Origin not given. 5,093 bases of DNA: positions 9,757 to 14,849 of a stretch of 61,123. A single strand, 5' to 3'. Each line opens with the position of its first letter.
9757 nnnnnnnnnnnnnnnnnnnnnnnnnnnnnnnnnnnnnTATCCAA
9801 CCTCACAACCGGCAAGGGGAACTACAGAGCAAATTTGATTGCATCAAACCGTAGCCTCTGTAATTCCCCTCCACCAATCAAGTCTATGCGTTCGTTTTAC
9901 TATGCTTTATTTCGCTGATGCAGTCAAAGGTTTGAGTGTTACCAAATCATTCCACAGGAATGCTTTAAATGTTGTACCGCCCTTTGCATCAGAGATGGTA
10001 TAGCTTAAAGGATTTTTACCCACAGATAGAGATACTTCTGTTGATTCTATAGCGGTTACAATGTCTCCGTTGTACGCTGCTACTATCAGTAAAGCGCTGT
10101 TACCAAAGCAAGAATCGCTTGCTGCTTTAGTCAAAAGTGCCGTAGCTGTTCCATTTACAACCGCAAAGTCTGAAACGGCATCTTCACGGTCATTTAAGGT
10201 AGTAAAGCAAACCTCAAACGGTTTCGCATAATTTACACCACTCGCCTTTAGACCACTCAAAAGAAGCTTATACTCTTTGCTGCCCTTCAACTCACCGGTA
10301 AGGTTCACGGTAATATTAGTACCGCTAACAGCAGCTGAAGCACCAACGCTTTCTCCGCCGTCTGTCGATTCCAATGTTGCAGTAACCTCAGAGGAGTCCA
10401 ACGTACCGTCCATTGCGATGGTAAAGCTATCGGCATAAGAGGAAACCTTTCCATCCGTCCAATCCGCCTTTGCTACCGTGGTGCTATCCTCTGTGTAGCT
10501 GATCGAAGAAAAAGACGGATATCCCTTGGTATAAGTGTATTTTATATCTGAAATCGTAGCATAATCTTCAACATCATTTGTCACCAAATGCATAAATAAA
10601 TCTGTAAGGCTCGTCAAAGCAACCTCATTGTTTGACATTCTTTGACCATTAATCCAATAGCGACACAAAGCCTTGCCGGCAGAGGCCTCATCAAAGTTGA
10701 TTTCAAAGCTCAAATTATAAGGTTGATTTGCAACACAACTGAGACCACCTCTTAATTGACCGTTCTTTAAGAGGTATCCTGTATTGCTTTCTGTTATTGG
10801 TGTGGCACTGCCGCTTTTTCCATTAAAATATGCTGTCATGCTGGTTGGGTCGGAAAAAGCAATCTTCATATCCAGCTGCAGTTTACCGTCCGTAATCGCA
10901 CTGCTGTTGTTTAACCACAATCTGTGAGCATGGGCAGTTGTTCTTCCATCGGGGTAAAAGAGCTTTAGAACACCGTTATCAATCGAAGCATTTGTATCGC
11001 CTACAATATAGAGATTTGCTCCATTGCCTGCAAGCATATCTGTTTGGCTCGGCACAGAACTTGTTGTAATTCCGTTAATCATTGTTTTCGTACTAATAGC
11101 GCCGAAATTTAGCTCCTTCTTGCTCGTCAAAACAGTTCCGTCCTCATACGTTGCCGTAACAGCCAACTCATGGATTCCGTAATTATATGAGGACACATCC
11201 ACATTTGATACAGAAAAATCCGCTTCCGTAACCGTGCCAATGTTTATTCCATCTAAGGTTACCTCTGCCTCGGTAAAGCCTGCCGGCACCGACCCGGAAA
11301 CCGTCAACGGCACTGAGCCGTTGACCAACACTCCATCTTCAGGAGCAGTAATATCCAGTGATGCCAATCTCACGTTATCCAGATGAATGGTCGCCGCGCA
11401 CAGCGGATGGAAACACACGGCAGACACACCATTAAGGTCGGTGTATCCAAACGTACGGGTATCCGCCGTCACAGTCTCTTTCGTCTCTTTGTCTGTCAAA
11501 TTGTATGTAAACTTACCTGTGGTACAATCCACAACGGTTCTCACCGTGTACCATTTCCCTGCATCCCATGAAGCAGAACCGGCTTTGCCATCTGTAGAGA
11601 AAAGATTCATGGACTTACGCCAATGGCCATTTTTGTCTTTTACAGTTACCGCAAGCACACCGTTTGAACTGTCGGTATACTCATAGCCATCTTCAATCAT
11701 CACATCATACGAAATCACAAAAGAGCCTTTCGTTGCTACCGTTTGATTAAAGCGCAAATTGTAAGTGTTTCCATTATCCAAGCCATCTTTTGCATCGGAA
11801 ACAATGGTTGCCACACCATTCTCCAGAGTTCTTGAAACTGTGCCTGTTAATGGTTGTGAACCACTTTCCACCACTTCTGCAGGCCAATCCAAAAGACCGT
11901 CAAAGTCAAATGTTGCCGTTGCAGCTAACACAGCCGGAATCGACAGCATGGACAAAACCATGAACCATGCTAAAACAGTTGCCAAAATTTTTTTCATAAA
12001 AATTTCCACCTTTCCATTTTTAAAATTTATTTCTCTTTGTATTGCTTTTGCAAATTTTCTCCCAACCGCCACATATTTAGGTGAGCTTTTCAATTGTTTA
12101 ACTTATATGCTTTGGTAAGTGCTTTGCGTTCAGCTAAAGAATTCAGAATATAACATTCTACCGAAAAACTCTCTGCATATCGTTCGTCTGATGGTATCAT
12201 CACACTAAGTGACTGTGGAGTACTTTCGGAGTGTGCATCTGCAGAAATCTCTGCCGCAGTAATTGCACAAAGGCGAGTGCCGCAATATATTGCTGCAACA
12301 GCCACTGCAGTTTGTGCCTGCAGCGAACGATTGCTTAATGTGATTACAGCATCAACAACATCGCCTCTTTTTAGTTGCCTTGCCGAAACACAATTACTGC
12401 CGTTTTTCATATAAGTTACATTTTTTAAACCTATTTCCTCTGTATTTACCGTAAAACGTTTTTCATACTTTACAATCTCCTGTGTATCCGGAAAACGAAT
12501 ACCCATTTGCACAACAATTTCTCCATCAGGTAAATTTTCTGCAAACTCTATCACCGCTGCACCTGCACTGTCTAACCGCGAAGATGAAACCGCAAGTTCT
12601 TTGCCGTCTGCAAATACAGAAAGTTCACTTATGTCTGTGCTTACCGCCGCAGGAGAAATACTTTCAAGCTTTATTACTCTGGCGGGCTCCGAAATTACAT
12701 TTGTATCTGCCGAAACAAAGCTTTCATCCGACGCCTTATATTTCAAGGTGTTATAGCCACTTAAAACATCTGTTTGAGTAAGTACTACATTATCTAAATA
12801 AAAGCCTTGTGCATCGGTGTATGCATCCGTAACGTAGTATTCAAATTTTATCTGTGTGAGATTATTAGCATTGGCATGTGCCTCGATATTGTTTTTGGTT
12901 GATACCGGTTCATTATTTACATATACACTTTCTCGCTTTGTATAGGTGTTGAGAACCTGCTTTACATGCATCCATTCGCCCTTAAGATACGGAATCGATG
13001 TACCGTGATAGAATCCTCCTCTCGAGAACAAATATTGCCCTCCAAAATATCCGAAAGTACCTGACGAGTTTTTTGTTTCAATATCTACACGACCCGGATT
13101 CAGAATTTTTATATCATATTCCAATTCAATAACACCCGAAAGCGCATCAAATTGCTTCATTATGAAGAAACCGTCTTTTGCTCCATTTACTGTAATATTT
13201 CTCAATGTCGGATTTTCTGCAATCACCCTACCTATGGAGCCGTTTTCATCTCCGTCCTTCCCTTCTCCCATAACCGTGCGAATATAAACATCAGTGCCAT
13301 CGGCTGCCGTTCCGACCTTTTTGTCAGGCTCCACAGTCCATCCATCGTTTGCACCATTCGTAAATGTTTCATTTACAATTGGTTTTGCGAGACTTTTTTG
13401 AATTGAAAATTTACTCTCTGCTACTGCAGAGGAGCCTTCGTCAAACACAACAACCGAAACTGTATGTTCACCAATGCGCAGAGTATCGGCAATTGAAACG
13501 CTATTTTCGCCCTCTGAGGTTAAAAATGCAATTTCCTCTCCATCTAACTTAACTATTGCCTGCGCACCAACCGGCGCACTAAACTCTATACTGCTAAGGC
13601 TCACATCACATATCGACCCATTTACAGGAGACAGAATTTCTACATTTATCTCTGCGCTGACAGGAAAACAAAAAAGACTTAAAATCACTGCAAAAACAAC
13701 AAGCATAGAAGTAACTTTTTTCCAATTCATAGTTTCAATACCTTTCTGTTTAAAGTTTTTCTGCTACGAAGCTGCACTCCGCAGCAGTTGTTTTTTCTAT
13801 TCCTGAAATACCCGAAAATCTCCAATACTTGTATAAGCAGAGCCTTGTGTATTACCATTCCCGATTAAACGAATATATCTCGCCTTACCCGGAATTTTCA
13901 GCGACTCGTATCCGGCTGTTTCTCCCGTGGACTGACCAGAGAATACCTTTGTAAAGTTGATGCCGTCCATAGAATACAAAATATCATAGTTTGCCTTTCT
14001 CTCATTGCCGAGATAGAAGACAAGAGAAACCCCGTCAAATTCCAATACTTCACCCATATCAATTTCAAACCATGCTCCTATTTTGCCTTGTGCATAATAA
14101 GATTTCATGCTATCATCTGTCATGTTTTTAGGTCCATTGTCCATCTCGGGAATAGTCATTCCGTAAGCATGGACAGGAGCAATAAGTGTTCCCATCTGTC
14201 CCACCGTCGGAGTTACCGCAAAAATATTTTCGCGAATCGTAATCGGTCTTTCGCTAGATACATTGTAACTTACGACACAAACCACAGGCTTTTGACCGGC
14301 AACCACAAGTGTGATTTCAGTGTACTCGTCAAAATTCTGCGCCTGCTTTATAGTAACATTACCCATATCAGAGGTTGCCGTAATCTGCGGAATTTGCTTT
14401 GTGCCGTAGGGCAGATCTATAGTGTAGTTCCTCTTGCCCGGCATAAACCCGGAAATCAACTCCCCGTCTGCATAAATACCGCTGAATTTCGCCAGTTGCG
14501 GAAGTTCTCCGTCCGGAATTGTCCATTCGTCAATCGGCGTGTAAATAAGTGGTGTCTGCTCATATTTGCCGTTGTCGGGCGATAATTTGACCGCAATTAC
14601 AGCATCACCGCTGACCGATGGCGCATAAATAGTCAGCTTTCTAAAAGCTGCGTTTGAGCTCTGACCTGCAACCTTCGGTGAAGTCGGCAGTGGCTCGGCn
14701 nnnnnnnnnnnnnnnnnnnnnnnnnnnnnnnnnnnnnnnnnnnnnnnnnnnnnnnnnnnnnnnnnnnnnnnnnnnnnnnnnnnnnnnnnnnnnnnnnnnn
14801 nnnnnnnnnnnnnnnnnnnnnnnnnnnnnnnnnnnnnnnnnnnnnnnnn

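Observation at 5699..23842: Six-gene SLH-anchored, LamG-rich surface locus with two giant heparinase II/III-fold paralogs and a divergent AraC regulator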

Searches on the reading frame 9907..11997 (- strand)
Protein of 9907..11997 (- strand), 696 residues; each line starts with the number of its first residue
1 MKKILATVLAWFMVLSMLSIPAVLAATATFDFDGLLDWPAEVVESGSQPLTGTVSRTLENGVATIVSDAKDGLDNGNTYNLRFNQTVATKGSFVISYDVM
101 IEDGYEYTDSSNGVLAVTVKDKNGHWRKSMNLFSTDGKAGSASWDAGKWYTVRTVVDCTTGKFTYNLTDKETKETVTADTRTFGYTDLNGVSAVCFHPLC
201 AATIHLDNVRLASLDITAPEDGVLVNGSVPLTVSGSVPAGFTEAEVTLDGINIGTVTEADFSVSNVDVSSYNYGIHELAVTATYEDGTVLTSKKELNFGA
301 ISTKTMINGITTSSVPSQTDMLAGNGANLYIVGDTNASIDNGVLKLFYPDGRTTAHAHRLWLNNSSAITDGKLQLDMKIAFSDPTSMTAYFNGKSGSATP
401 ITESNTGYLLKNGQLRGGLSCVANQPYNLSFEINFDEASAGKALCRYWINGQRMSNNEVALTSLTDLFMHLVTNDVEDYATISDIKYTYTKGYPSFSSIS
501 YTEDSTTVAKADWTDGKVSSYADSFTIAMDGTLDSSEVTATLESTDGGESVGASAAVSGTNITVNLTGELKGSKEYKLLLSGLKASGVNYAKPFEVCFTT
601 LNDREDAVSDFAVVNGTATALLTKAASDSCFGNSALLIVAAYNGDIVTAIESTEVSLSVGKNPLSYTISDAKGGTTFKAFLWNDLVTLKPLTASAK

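Call 4: search_protein_families(library=pfam, proteins=[window:9907-11997:-], max_evalue=0.01)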
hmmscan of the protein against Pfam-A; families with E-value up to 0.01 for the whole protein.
window:9907-11997:- (696 aa): 2 families
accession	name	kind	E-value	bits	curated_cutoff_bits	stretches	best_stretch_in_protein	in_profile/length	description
PF17957.7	Big_7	-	0.00044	21.3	24.1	1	214-280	3-70/70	Bacterial Ig domain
PF13205.12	Big_5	-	0.00085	20.5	23.6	1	514-600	13-105/105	Bacterial Ig-like domain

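Call 12: search_protein_families(library=ncbifam, proteins=[window:9907-11997:-], max_evalue=0.01)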
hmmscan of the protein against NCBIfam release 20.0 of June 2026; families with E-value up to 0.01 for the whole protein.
window:9907-11997:- (696 aa): 0 families

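Call 35: search_protein_families(library=pfam, proteins=[window:9907-11997:-], max_evalue=5)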
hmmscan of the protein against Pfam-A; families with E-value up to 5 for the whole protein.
window:9907-11997:- (696 aa): 3 families
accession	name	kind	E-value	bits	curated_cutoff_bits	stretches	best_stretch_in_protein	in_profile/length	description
PF17957.7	Big_7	-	0.00044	21.3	24.1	1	214-280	3-70/70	Bacterial Ig domain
PF13205.12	Big_5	-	0.00085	20.5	23.6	1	514-600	13-105/105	Bacterial Ig-like domain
PF22057.2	BACOVA_00961-like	-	0.15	12.2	27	1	146-177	103-130/140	BACOVA_00961-like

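Call 97: search_solved_structures(query=window:9907-11997:-, max_evalue=1)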
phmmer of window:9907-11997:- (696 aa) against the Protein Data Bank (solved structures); distinct sequences matched with E-value up to 1: 4.
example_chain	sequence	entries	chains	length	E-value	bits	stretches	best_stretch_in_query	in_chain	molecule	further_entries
6i7d_A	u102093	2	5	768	0.5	12.1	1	557-623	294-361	Myosin-A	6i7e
6ycx_A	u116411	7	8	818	0.54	12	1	557-623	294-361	Myosin-A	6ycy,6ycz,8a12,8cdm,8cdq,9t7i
6tu7_AP1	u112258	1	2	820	0.54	12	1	557-623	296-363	Myosin-A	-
7aln_F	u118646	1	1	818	0.55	12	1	557-623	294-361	Myosin-A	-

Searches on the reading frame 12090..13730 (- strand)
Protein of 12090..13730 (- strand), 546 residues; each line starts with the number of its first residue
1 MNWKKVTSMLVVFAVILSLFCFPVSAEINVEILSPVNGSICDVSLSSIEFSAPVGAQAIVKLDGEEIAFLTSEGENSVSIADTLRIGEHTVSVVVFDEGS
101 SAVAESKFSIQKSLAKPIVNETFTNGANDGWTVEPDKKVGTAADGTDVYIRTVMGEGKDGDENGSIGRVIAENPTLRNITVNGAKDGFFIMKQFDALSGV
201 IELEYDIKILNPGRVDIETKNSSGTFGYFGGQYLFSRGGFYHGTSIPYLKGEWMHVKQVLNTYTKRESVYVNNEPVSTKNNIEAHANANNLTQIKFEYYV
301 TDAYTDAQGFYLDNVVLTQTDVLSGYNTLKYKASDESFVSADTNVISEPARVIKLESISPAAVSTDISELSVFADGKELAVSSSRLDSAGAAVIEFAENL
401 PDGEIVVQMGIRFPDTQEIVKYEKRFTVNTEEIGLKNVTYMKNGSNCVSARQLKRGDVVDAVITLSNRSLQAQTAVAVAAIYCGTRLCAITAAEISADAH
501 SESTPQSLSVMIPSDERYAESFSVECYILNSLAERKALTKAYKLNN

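Call 4: search_protein_families(library=pfam, proteins=[window:12090-13730:-], max_evalue=0.01)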
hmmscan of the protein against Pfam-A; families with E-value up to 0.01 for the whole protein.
window:12090-13730:- (546 aa): 1 family
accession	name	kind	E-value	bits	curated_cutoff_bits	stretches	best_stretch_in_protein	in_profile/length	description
PF17996.7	CE2_N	-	0.00047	20.6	27.9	0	38-111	28-99/108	Carbohydrate esterase 2 N-terminal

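Call 12: search_protein_families(library=ncbifam, proteins=[window:12090-13730:-], max_evalue=0.01)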
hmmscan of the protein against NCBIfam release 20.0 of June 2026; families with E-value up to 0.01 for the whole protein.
window:12090-13730:- (546 aa): 0 families

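Call 35: search_protein_families(library=pfam, proteins=[window:12090-13730:-], max_evalue=5)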
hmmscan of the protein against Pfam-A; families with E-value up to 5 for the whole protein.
window:12090-13730:- (546 aa): 2 families
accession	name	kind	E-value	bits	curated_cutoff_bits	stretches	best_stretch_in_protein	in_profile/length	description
PF17996.7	CE2_N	-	0.00047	20.6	27.9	1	38-111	28-99/108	Carbohydrate esterase 2 N-terminal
PF09558.15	DUF2375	-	0.15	12.5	27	1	506-535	32-65/69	Protein of unknown function (DUF2375)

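Call 98: search_solved_structures(query=window:12090-13730:-, max_evalue=1)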
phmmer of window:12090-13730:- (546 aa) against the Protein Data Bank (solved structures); distinct sequences matched with E-value up to 1: 1.
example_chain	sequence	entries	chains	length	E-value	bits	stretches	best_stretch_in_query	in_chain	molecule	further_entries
8s83_C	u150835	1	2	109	0.18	13.6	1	327-386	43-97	S-layer protein sap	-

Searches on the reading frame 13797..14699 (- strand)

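Call 35: search_protein_families(library=pfam, proteins=[window:13797-14699:-], max_evalue=5)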
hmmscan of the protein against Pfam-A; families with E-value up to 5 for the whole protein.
window:13797-14699:- (300 aa): 2 families
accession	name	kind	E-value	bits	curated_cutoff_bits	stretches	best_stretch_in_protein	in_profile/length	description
PF00754.31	F5_F8_type_C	-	5.8e-14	52.8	28.2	1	189-292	13-124/127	F5/8 type C domain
PF22633.2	F5_F8_type_C_2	-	2.2e-08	35.1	27.8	1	193-278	2-91/91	NedA-like, galactose-binding domain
